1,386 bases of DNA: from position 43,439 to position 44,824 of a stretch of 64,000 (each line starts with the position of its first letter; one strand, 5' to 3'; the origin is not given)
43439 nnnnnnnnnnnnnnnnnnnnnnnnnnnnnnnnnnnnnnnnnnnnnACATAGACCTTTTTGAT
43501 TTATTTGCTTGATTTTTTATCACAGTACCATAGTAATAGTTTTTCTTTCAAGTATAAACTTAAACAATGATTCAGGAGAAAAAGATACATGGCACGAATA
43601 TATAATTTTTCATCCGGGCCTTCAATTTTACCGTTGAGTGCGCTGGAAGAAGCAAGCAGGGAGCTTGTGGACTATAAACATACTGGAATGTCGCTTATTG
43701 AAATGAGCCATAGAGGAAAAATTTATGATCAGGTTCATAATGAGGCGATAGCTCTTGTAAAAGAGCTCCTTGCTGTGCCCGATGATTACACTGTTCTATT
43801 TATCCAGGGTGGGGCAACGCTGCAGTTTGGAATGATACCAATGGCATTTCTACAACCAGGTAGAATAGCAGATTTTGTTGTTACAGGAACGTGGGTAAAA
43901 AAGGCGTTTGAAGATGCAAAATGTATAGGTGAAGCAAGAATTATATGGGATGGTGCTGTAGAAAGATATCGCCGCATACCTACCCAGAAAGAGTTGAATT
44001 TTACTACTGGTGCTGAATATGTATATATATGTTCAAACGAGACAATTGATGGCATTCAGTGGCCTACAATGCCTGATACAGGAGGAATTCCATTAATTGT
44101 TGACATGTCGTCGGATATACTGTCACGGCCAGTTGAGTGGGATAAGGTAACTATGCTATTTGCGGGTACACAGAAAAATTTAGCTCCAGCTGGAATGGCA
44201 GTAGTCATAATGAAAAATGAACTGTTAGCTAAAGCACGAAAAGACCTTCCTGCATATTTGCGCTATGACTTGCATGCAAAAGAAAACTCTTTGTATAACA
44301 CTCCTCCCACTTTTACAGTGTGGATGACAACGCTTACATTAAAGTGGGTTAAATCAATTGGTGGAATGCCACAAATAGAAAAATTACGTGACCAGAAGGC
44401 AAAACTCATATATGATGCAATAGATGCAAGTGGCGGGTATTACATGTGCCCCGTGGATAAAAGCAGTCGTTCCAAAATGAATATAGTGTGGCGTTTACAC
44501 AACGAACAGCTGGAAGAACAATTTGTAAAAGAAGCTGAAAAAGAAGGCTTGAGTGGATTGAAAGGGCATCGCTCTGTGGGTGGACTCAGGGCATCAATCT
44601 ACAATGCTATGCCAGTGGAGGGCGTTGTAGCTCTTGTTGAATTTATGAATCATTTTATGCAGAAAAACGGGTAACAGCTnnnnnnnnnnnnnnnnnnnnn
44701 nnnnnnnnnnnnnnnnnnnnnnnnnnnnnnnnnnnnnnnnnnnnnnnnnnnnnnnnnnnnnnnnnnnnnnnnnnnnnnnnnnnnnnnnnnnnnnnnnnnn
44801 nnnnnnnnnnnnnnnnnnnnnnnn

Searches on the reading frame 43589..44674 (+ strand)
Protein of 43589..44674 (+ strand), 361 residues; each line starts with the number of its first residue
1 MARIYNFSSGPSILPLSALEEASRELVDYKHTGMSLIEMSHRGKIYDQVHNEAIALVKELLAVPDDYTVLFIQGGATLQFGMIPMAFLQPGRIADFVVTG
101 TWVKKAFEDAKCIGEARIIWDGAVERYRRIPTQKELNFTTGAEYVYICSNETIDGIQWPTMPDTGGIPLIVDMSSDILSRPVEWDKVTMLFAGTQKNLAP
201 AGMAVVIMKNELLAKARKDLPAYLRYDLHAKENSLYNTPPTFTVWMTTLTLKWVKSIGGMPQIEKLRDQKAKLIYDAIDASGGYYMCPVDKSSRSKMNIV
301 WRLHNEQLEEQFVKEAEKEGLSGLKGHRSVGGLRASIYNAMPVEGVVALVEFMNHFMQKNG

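Call 84: search_protein_families(library=pfam, proteins=[window:43589-44674:+], max_evalue=0.00001)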
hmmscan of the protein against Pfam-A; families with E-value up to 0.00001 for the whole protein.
window:43589-44674:+ (361 aa): 1 family
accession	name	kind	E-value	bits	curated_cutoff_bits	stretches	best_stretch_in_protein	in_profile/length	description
PF00266.25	Aminotran_5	-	6.7e-35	121.2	21.5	1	4-349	1-371/371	Aminotransferase class-V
